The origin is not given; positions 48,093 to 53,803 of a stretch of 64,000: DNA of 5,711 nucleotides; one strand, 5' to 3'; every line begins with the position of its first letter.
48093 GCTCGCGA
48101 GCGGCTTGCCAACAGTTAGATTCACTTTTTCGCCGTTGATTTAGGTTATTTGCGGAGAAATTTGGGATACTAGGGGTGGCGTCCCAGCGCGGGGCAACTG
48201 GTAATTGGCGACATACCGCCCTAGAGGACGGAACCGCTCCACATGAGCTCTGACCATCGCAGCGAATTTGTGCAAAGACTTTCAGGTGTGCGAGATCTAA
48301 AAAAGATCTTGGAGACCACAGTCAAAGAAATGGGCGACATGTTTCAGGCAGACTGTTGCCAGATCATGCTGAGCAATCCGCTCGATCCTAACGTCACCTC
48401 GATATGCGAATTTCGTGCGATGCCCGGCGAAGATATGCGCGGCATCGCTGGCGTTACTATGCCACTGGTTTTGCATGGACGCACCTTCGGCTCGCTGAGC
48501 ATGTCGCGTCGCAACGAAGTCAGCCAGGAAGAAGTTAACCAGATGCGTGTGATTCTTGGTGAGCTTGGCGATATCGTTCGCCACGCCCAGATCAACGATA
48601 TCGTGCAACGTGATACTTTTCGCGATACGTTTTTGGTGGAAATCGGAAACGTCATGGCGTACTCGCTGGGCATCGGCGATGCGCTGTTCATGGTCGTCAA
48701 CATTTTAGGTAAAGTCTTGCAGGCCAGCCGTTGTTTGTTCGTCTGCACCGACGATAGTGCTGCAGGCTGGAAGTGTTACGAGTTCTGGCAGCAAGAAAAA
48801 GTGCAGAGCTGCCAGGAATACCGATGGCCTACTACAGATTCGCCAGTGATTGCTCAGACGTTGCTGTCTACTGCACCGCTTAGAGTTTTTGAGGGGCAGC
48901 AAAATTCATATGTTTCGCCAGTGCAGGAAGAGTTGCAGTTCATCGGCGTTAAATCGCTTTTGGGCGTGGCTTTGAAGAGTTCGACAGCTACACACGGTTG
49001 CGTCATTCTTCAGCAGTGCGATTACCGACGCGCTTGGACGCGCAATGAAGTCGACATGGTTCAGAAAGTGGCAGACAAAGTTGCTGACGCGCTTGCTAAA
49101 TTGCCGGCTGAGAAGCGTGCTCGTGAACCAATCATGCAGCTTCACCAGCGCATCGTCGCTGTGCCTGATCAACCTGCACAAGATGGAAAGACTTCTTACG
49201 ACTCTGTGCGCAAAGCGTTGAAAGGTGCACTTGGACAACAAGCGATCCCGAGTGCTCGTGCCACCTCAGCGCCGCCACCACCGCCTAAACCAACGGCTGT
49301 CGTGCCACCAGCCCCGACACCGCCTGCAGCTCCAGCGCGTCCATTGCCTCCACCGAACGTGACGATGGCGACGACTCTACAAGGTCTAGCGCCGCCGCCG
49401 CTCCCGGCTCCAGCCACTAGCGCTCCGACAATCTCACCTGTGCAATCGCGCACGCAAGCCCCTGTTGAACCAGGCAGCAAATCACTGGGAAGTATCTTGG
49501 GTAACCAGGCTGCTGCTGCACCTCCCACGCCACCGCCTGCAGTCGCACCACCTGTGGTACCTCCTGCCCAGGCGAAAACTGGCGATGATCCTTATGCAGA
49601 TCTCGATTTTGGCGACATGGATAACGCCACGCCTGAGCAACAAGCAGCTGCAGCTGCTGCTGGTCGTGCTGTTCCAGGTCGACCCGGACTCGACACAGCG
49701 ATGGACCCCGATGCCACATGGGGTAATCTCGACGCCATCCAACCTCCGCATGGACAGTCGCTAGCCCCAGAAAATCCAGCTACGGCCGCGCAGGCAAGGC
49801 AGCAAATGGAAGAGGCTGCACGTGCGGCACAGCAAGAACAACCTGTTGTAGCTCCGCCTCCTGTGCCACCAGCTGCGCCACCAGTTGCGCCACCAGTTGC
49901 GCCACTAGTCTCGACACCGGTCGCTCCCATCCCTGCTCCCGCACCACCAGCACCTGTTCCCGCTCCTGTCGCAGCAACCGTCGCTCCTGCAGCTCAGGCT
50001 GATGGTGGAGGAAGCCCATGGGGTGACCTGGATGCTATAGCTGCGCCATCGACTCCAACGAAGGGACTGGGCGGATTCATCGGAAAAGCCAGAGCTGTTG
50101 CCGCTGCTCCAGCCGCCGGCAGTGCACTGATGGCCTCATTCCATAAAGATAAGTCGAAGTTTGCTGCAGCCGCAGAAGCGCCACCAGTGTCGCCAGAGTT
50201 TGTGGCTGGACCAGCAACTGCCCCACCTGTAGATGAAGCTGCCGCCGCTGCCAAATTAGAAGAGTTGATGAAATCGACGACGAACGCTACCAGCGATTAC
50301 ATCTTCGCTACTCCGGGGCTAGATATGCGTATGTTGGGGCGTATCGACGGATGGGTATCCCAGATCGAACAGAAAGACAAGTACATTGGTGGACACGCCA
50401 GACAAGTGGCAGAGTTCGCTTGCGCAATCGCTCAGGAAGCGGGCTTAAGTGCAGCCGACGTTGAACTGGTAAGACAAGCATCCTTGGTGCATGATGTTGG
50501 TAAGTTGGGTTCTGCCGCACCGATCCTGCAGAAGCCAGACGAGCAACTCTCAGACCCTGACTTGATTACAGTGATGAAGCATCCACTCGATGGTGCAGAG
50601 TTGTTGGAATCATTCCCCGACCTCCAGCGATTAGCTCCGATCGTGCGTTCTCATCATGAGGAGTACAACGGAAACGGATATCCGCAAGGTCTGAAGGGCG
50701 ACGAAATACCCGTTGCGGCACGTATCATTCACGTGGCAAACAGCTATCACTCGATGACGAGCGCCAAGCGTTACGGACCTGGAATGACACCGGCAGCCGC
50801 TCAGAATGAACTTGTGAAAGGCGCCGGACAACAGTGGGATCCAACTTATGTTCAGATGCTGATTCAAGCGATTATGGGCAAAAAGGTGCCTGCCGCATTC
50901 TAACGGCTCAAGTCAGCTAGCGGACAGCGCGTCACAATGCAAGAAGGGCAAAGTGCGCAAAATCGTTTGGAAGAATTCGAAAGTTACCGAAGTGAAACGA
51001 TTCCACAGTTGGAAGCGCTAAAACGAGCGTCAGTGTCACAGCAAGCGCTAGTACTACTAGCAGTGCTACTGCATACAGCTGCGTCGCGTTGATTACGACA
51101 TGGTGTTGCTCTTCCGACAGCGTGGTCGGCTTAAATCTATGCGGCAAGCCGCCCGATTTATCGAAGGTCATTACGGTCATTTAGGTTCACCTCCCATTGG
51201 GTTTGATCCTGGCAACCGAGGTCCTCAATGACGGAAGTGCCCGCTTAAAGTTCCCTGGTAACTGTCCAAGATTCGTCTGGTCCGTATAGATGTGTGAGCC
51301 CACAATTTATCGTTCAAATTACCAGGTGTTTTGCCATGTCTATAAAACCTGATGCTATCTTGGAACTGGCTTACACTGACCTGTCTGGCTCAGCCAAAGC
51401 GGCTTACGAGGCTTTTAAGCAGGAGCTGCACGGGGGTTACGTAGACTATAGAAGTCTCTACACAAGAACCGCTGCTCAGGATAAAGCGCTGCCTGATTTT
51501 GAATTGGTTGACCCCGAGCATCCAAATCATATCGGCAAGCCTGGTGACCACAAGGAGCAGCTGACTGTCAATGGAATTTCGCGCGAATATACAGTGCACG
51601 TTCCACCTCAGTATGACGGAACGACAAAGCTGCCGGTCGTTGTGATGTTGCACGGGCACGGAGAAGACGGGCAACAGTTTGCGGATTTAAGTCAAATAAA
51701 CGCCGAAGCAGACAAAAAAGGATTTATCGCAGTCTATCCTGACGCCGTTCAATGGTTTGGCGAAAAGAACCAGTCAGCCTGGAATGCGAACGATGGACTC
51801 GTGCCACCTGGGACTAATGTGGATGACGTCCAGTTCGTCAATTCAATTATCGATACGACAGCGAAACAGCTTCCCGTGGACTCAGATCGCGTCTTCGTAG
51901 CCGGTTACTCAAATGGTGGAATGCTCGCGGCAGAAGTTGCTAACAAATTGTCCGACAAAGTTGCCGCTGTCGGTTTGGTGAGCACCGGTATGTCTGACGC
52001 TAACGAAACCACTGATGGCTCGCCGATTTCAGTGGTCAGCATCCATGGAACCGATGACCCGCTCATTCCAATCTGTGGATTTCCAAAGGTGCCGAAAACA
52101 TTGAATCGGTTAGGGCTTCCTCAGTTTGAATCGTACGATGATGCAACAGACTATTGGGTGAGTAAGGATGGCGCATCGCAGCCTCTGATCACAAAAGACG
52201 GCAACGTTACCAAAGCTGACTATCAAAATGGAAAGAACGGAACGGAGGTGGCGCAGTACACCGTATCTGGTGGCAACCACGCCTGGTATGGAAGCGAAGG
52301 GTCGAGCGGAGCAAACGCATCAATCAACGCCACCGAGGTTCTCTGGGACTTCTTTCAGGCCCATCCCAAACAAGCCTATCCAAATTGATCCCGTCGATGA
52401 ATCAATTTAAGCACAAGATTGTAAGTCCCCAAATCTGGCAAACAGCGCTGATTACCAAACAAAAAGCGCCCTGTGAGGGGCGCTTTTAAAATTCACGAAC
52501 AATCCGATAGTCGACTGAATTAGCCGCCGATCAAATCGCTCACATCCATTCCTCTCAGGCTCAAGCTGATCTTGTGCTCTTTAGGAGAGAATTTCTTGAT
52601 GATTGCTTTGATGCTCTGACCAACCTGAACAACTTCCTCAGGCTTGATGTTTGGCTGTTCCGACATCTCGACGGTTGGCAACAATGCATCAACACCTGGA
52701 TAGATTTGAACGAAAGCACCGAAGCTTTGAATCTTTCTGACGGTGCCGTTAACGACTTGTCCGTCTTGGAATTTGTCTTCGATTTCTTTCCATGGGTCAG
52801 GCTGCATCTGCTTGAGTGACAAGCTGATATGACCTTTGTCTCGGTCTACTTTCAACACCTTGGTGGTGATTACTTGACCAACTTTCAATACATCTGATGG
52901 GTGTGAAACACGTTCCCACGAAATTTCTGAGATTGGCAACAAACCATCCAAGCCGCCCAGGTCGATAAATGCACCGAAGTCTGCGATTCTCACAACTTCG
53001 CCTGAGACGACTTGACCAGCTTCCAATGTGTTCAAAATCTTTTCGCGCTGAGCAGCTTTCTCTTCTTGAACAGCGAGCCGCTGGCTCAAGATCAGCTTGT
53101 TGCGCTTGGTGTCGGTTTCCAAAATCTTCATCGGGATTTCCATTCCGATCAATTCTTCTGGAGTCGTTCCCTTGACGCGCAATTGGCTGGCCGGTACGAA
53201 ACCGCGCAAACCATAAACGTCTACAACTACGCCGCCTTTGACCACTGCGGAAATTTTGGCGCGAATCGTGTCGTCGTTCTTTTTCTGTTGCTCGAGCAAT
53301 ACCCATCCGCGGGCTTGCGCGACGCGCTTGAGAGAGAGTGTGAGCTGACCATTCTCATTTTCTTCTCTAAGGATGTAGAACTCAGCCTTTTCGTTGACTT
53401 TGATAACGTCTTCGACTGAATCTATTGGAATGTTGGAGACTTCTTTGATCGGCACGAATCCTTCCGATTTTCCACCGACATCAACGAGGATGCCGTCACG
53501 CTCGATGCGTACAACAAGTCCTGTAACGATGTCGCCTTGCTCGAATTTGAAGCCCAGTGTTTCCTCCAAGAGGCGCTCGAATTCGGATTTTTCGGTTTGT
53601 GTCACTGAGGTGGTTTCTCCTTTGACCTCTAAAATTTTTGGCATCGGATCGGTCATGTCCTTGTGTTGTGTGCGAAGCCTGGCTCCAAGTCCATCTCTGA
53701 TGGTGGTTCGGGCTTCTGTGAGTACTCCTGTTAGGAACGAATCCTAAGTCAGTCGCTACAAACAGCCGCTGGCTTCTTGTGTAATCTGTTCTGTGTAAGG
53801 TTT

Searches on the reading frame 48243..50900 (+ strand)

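Call 65: search_protein_families(library=pfam, proteins=[window:48243-50900:+], max_evalue=0.00001)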
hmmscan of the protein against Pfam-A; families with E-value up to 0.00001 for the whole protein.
window:48243-50900:+ (886 aa): 3 families
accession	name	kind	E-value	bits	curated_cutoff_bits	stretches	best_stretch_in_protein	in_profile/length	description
PF13487.12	HD_5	-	9.3e-31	107.3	27.2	1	708-868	7-169/170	HD domain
PF01966.28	HD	-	3.4e-15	56.8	22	1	717-838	3-116/116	HD domain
PF01590.32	GAF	-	3.2e-14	54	22.4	1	147-284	5-133/133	GAF domain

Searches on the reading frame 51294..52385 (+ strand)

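Call 65: search_protein_families(library=pfam, proteins=[window:51294-52385:+], max_evalue=0.00001)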
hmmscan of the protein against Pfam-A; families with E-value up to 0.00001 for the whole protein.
window:51294-52385:+ (364 aa): 6 families
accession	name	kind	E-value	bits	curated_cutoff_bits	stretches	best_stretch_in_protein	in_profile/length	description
PF10503.15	Esterase_PHB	-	1.8e-16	60.5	23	1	99-232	3-131/219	Esterase PHB depolymerase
PF02230.22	Abhydrolase_2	-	1.4e-12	48.3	23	1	114-262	15-174/217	Phospholipase/Carboxylesterase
PF01738.24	DLH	-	1.2e-08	35.2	21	1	110-285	11-185/217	Dienelactone hydrolase family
PF12695.13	Abhydrolase_5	-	6.3e-07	29.8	27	0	197-263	56-119/164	Alpha/beta hydrolase family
PF00756.26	Esterase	-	1.4e-06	28.7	22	1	98-231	9-148/251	Putative esterase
PF07859.19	Abhydrolase_3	-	2.8e-06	27.7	25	1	176-241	49-116/210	alpha/beta hydrolase fold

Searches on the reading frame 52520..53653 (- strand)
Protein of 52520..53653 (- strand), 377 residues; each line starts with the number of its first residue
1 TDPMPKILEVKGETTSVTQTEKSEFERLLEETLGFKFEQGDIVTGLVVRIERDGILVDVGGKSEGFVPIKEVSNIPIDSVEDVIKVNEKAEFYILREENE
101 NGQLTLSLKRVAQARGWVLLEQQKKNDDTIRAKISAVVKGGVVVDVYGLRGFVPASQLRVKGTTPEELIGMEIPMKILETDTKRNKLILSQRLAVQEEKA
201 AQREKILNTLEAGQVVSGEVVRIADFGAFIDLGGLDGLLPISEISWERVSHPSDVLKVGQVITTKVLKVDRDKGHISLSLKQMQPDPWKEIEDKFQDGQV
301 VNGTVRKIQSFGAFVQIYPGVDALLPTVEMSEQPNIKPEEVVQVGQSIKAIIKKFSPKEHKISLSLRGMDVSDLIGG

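Call 65: search_protein_families(library=pfam, proteins=[window:52520-53653:-], max_evalue=0.00001)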
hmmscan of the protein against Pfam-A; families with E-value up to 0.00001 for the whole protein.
window:52520-53653:- (377 aa): 4 families
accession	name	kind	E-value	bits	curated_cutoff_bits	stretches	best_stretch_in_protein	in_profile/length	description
PF00575.29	S1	-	1.5e-66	221.2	22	4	210-281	2-74/74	S1 RNA binding domain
PF23459.1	S1_RRP5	-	6.1e-22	78.4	27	2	296-366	2-72/72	RRP5 S1 domain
PF13509.12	S1_2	-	1.9e-12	47.5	21.8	0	298-336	2-40/61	S1 domain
PF21710.3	Spt6_S1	-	3.9e-11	43.5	27.5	0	290-370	9-90/91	Spt6, S1/OB domain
